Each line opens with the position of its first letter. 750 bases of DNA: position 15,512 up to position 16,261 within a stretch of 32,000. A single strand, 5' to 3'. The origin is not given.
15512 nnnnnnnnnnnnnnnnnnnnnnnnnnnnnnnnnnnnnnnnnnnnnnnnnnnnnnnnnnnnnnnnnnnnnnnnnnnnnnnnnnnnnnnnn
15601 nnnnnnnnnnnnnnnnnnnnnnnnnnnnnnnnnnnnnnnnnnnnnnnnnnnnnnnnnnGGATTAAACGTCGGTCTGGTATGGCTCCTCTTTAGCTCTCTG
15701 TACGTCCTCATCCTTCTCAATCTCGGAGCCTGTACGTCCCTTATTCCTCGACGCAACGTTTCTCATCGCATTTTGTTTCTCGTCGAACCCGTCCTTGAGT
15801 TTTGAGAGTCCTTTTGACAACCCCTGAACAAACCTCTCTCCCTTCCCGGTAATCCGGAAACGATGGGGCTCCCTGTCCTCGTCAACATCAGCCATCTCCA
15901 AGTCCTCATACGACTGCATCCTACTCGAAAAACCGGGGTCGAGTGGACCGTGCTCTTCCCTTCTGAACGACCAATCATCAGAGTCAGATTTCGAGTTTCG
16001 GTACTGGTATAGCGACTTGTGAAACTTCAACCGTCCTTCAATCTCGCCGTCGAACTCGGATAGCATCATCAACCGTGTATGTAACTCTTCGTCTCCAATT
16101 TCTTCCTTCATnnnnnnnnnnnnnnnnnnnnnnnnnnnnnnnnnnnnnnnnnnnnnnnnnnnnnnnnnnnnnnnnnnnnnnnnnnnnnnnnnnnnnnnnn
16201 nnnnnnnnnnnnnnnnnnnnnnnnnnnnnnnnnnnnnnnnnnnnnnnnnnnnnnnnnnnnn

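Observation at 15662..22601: Four-gene coupled operon next to the integrase: nuclease-STAND giant + 4-TM protein + zinc-hook SMC-like ATPase + small WH-like protein, a candidate undescribed defence system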

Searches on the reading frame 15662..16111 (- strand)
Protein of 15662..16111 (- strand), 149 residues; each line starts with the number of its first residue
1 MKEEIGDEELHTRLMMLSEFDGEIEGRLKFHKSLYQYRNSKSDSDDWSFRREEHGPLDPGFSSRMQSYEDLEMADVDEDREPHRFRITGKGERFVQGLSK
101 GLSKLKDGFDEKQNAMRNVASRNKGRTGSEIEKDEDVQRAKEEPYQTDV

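Call 6: search_protein_families(library=pfam, proteins=[window:15662-16111:-], max_evalue=0.1)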
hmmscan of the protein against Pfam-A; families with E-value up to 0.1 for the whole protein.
window:15662-16111:- (149 aa): 0 families

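Call 7: search_protein_families(library=padloc, proteins=[window:15662-16111:-], max_evalue=0.1)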
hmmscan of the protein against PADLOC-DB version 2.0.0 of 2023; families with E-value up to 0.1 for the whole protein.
window:15662-16111:- (149 aa): 0 families

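Call 9: search_protein_families(library=ncbifam, proteins=[window:15662-16111:-], max_evalue=0.1)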
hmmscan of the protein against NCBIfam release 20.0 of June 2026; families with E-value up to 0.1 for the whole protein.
window:15662-16111:- (149 aa): 0 families

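Call 27: search_solved_structures(query=A2, max_evalue=10)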
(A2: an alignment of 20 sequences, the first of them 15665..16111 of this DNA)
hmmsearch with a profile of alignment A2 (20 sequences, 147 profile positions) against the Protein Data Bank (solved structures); distinct sequences matched with E-value up to 10: 1.
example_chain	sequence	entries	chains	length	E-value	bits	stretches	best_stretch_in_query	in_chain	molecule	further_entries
2qvo_A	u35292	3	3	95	0.12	15.5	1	62-104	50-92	Uncharacterized protein AF_1382 | Protein AF_1382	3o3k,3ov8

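Call 29: find_homologous_proteins(query=A2, max_evalue=0.01)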
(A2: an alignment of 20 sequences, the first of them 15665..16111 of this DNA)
Query A2 (20 sequences) (149 aa, profile of the alignment): 104 proteins with E <= 0.01 among 1456 candidates.
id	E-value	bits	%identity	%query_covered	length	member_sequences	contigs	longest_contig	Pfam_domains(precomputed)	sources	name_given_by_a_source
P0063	1.1e-64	235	77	96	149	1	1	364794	-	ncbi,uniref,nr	ncbi:hypothetical protein GRX03_12365 [Halovenus sp. WSH3]|uniref:Uncharacterized protein n=1 Tax=Ha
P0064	1.4e-64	234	90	96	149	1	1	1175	-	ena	-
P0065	2.0e-64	234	74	96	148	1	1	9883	-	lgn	-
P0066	2.6e-64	234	89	96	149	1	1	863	-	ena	-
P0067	4.2e-64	233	77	96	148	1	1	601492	-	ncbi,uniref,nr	ncbi:hypothetical protein GRX01_01745 [Halobaculum sp. WSA2]|uniref:Transcriptional regulator PadR-l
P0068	4.7e-64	233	88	98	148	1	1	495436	-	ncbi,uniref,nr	ncbi:hypothetical protein [Halorussus halobius]|uniref:hypothetical protein n=1 Tax=Halorussus halob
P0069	5.2e-64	233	89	97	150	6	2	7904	-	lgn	-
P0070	6.5e-64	232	90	100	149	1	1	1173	-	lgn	-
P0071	7.1e-64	232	75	95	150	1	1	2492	-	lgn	-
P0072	8.0e-64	232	76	96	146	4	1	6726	-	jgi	-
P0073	8.9e-64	232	76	96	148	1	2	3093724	-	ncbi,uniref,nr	ncbi:hypothetical protein [Haloarcula marismortui]|uniref:Uncharacterized protein n=1 Tax=Haloarcula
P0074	1.3e-63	231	88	100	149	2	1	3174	-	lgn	-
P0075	4.0e-63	230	74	100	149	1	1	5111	-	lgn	-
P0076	8.4e-63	229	75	100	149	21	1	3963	-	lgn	-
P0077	1.2e-62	228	70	100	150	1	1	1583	-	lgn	-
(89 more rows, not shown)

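Call 36: predict_structure(alignment_id=A4)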
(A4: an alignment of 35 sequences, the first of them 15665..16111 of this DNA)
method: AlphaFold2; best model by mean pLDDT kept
length: 149 residues; sequences in the alignment: 35
mean_pLDDT: 87.4   pTM: 0.85
mean pLDDT of the five models: 87.4, 87.0, 86.8, 86.5, 85.9
residues with pLDDT >= 90: 96; 70-90: 31; 50-70: 16; < 50: 6
segments of 3 or more residues with pLDDT < 50: 147-149
pLDDT, mean of each block of 10 residues (from residue 1): 57 95 96 92 66 88 95 95 96 96 88 94 96 93 59
secondary structure, 60 per line:
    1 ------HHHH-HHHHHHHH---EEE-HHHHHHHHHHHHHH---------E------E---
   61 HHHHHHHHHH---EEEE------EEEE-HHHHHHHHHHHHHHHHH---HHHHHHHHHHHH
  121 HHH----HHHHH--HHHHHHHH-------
elements in order: H7-10 H12-19 E23-25 H27-40 H61-70 E74-77 E84-87 H89-105 H109-123 H128-132 H135-142

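Call 38: fold_search(model_id=the predicted structure, library=pdb)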
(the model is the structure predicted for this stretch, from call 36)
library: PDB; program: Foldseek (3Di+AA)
matches with E <= 10: 565; with E <= 0.001: 0
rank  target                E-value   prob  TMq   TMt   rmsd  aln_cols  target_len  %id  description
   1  7yk3_D                1.3e-03  1.00  0.54  0.44   5.6       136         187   15  Crystal structure of DarTG toxin-antitoxin complex from Mycobacterium tuberculosis (released 2023-05-31)
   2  7yk3_B                2.3e-03  1.00  0.50  0.40   5.8       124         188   15  Crystal structure of DarTG toxin-antitoxin complex from Mycobacterium tuberculosis (released 2023-05-31)
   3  3lfk_A                2.2e-02  1.00  0.40  0.48   4.9       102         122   18  A reported archaeal mechanosensitive channel is a structural homolog of MarR-like transcriptional regulators (released 2010-04-14)
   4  3lfk_C                5.3e-02  1.00  0.39  0.50   4.9       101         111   19  A reported archaeal mechanosensitive channel is a structural homolog of MarR-like transcriptional regulators (released 2010-04-14)
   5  6qfd_B                1.1e-01  0.93  0.42  0.52   7.8       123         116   12  The complex structure of hsRosR-S4 (vng0258/RosR-S4) (released 2019-07-10)
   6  6qh0_C                1.1e-01  0.87  0.39  0.51   8.0       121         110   14  The complex structure of hsRosR-S5 (VNG0258H/RosR-S5) (released 2019-07-10)
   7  8br8_SL               1.5e-01  0.66  0.25  0.36  11.1        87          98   18  Giardia ribosome in POST-T state (A1) (released 2023-03-15)
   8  9h9y                  2.0e-01  0.96  0.46  0.64   4.2       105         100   13  Crystal structure of metal-free LmrR_V15Bpy variant BVS in a closed state (released 2025-03-05)
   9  3j7a_O                2.0e-01  0.82  0.33  0.55   6.6        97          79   12  Cryo-EM structure of the Plasmodium falciparum 80S ribosome bound to the anti-protozoan drug emetine, small subunit (released 2014-07-16)
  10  5aip_B                2.0e-01  0.82  0.36  0.40   9.2       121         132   15  Crystal structure of NadR in complex with 4-hydroxyphenylacetate (released 2016-03-02)
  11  2co5_A                2.3e-01  0.98  0.45  0.69   4.3       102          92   16  F93 FROM STIV, a winged-helix DNA-binding protein (released 2006-05-31)
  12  6ez1_A                2.3e-01  0.82  0.41  0.53   8.4       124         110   12  Structure of h. salinarum RosR (vng0258) grown from NaBr (released 2018-08-22)
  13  5e1w                  2.3e-01  0.72  0.37  0.33   8.0       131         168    9  Crystal structure of the organohalide sensing RdhR-CbdbA1625 transcriptional regulator in the ligand free form (released 2016-10-05)
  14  3lfk_B                2.4e-01  0.98  0.40  0.52   4.2       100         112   18  A reported archaeal mechanosensitive channel is a structural homolog of MarR-like transcriptional regulators (released 2010-04-14)
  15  3lfk_D                2.4e-01  0.94  0.38  0.50   5.7       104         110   16  A reported archaeal mechanosensitive channel is a structural homolog of MarR-like transcriptional regulators (released 2010-04-14)
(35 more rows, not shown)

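Call 62: search_protein_representatives(alignment_id=A4)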
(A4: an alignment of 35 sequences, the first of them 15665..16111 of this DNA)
Query: 35 sequences, 148 profile positions. Proteins with E-value up to 0.001 (for the whole library): 47; up to 1e-10: 17; up to 1e-30: 6. The best 47 are listed.
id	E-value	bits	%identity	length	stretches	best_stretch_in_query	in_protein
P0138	5.4e-56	205.0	-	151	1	3-147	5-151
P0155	1.9e-55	203.3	-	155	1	1-147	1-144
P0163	6.5e-48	178.8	-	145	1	1-147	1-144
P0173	1.8e-35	138.4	-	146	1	4-147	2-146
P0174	1.2e-34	135.8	-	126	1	29-147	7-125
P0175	7.1e-32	126.8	-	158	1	4-143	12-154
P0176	1.6e-22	96.4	-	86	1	63-147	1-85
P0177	8.7e-22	94.1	-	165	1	20-147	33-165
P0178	4.4e-19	85.3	-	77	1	71-147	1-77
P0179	2.1e-17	79.8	-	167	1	20-142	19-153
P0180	2.8e-17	79.4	-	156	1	10-141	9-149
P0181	1.5e-16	77.0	-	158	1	22-147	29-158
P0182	1.1e-14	71.1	-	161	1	18-147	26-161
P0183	2.2e-14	70.0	-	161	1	22-146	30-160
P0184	5.6e-14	68.7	-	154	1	21-147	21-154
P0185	5.7e-12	62.2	-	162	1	20-142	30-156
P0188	1.3e-09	54.5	-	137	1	4-129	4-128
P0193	9.8e-07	45.2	-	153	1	20-147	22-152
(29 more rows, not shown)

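Call 63: list_cluster_members(proteins=[P0175, P0177, P0179, P0180, P0181, P0182, P0184, P0185, P0188, P0193])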
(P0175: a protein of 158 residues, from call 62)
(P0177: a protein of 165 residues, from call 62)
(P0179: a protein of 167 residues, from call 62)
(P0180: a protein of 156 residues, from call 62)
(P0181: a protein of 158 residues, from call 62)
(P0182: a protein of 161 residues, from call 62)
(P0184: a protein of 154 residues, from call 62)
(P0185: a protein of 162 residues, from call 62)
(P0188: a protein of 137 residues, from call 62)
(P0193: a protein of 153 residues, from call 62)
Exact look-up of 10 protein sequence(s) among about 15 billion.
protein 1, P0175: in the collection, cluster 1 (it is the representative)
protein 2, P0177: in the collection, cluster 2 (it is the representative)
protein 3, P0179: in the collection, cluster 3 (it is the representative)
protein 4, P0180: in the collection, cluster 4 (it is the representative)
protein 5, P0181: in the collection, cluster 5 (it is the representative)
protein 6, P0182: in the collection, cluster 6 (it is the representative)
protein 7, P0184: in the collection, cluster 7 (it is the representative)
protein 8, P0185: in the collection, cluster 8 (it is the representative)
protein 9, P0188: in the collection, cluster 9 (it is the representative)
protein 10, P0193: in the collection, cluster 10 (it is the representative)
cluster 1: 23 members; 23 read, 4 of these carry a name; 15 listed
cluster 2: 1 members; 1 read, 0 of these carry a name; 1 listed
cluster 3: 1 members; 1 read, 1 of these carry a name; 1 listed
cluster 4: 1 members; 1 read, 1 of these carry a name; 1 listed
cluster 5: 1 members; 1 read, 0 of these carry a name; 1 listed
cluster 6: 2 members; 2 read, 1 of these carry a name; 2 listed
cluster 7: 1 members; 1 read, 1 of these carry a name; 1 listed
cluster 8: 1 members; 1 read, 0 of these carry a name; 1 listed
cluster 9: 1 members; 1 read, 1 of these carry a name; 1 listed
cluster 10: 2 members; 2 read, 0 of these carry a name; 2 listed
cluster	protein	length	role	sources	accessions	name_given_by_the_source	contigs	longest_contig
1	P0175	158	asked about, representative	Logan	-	-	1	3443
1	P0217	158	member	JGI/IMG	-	hypothetical protein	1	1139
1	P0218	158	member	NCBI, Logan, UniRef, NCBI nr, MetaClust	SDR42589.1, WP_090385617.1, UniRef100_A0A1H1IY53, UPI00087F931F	hypothetical protein [Natronobacterium texcoconense] | Uncharacterized protein n=1 Tax=Natronobacterium texcoconense TaxID=1095778 ... | status=active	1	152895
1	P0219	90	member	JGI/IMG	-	hypothetical protein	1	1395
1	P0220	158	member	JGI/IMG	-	hypothetical protein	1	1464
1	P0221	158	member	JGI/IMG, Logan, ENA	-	-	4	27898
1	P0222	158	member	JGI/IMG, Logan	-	-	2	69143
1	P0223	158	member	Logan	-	-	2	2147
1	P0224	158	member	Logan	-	-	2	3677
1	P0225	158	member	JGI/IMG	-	-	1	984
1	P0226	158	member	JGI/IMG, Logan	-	-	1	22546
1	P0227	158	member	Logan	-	-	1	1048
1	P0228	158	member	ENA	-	-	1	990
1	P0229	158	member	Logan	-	-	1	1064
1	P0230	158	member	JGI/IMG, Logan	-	-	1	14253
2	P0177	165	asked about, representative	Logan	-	-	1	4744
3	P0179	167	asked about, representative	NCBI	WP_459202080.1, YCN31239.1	hypothetical protein [Methanococcus sp. CF]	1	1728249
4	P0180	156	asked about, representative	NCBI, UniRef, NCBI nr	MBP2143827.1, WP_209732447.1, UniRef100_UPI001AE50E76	hypothetical protein J2127_000995 [Methanococcus voltae] | hypothetical protein n=1 Tax=Methanococcus voltae TaxID=2188 RepID=UPI001AE50E76 | hypothetical protein [Methanococcus voltae]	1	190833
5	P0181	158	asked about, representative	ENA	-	-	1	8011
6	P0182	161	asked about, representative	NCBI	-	-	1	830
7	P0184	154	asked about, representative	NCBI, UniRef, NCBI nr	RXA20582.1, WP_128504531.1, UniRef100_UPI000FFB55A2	hypothetical protein EQO05_05560 [Methanosarcina sp. MSH10X1] | hypothetical protein n=1 Tax=Methanosarcina sp. MSH10X1 TaxID=2507075 RepID=UPI000FFB55A2 | hypothetical protein [Methanosarcina sp. MSH10X1]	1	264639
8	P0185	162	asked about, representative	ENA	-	-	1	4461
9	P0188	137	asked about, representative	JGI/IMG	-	uncharacterized protein YwgA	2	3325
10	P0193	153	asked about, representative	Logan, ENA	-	-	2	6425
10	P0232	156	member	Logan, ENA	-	-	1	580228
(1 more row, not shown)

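Call 64: search_protein_families(library=padloc, proteins=[P0175, P0177, P0179, P0180, P0181, P0182, P0184, P0185, P0188, P0193], max_evalue=0.01)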
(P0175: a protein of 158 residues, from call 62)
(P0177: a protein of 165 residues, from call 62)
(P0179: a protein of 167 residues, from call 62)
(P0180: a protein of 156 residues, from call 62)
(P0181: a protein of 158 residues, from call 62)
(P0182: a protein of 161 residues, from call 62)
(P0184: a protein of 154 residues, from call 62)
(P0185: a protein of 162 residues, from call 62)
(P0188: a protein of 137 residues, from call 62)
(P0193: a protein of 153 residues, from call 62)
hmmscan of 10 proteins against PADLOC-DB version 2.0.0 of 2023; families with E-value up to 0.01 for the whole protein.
P0175 (158 aa): 0 families

P0177 (165 aa): 0 families

P0179 (167 aa): 1 family
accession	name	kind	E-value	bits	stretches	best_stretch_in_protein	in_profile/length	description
PDLC02140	Csn2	-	0.0021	16.2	1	90-134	140-182/223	-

P0180 (156 aa): 2 families
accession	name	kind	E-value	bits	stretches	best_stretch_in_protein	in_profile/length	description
PDLC03874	LmuC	-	0.00082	17.2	1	33-120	60-148/162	-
PDLC04796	PDC-S02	-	0.0015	15.5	1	13-102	124-210/390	-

P0181 (158 aa): 0 families

P0182 (161 aa): 0 families

P0184 (154 aa): 0 families

P0185 (162 aa): 0 families

P0188 (137 aa): 3 families
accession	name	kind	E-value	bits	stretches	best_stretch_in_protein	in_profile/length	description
PDLC04505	PDC-M19A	-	2.3e-13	48.3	1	6-136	3-117/294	-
PDLC02990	DarG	-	2.4e-08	31.9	1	12-79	169-235/329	-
PDLC03184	Specificity_I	-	8e-06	22.8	1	26-136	431-538/554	Type I specificity subunit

P0193 (153 aa): 0 families

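Call 65: find_encoding_contigs(protein=P0180, flank=6000, max_places=2)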
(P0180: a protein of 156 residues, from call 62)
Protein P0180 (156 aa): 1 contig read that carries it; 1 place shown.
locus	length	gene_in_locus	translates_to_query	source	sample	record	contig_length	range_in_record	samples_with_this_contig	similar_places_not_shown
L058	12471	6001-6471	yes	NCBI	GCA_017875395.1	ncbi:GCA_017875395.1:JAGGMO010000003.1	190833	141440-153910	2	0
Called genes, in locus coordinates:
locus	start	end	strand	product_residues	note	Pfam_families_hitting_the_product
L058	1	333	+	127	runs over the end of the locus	PF01047:MarR (faint)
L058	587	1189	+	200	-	PF25904:Tmrp11_N (faint)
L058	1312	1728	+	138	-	PF01638:HxlR (weak)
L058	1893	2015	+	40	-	-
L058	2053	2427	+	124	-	-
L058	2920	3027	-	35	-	-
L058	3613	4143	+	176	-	-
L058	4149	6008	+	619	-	PF13476:AAA_23 (weak)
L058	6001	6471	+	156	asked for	-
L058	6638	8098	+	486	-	-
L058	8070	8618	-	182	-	PF00239:Resolvase, PF02796:HTH_7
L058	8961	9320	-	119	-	-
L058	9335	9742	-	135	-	-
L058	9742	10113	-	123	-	-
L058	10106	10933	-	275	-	-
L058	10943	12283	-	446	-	-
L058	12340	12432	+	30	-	-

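Call 66: find_encoding_contigs(protein=P0184, flank=6000, max_places=2)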
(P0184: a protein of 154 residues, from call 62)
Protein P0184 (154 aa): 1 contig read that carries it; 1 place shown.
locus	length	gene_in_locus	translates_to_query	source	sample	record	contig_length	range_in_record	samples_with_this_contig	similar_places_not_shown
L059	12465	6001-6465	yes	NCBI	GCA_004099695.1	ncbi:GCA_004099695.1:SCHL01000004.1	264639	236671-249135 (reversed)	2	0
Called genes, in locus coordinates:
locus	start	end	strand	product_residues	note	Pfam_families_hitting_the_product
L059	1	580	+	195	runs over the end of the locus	PF00590:TP_methylase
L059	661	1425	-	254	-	PF01478:Peptidase_A24, PF06847:Arc_PepC_II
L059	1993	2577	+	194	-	PF12464:Mac, PF00132:Hexapep, PF14602:Hexapep_2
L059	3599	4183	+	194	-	-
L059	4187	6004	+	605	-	-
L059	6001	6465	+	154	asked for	-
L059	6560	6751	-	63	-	-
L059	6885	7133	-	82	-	PF16892:CHS5_N (weak), PF11213:DUF3006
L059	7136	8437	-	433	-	PF00753:Lactamase_B, PF23023:Anti-Pycsar_Apyc1 (weak), PF00932:LTD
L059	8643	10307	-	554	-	PF00801:PKD, PF18911:PKD_4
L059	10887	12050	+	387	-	PF07969:Amidohydro_3 (weak), PF01979:Amidohydro_1, PF07969:Amidohydro_3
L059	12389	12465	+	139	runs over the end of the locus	-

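Call 74: find_encoding_contigs(protein=P0179, flank=8000, max_places=1)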
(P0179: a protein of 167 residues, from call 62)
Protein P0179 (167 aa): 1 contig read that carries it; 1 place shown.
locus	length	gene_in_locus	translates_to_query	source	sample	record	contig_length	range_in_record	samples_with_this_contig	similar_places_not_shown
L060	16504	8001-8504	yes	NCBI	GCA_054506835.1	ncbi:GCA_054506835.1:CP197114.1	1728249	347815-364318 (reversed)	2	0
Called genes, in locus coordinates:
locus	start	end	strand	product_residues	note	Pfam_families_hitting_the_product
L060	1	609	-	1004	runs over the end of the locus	-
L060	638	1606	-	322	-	PF13495:Phage_int_SAM_4, PF00589:Phage_integrase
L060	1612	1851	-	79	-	PF10802:DUF2540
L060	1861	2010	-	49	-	-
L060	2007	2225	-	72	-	-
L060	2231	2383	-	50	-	-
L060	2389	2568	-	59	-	-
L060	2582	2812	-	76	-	-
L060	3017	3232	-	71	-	PF09853:DUF2080 (weak)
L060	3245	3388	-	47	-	-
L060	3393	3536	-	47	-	-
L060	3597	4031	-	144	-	-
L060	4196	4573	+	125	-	PF12802:MarR_2 (weak), PF01047:MarR (weak)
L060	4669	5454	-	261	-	PF00089:Trypsin, PF13365:Trypsin_2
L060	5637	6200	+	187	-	-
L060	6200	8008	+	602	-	PF13514:AAA_27 (weak)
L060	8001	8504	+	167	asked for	-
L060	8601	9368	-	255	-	PF20712:CyanoTRADDas_TM (weak)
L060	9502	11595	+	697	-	-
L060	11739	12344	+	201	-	PF12686:DUF3800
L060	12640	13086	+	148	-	PF01878:EVE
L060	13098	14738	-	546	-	PF02384:N6_Mtase, PF07669:Eco57I, PF22837:M_Eco57I_C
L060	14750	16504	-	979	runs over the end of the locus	PF04313:HSDR_N (weak), PF12950:TaqI_C (faint), PF02384:N6_Mtase, PF20473:MmeI_Mtase, PF07669:Eco57I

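Call 75: find_encoding_contigs(protein=P0232, flank=8000, max_places=1)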
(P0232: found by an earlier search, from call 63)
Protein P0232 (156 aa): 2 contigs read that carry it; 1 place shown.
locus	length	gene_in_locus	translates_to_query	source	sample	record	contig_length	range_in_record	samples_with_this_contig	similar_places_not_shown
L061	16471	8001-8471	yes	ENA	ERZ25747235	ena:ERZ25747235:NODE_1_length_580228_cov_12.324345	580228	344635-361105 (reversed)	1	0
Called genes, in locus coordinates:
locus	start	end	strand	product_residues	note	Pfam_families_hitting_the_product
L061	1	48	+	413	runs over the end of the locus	PF01420:Methylase_S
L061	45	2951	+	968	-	PF04313:HSDR_N, PF00270:DEAD (weak), PF04851:ResIII, PF18766:SWI2_SNF2, PF22679:T1R_D3-like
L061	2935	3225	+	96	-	PF01863:YgjP-like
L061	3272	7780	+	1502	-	PF25794:SACS, PF13020:NOV_C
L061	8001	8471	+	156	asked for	-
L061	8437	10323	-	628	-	-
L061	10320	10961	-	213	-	-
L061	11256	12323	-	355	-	PF04326:SLFN_AlbA_2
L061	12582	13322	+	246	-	PF01936:NYN, PF12872:OST-HTH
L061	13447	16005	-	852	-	PF00515:TPR_1 (weak), PF13414:TPR_11, PF13424:TPR_12 (weak), PF13432:TPR_16, PF14559:TPR_19 (weak), PF00515:TPR_1, PF07719:TPR_2 (weak), PF00515:TPR_1, +13 more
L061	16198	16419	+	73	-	-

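Call 76: find_encoding_contigs(protein=P0181, flank=8000, max_places=1)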
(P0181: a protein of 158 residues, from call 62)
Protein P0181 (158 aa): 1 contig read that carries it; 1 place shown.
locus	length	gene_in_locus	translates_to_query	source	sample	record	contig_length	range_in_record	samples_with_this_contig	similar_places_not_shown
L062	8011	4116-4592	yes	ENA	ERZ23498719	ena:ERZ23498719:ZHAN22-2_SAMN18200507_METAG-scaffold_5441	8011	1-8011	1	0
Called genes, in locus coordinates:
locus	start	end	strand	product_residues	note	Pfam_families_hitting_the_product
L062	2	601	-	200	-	?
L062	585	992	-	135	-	PF03852:Vsr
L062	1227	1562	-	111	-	PF08845:SymE_toxin (weak)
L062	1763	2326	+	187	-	-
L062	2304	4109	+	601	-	-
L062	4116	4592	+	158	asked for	-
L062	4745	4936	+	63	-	-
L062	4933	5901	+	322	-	-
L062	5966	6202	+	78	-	-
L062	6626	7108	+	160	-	PF10107:Endonuc_Holl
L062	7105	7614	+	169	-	PF10107:Endonuc_Holl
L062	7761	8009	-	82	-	?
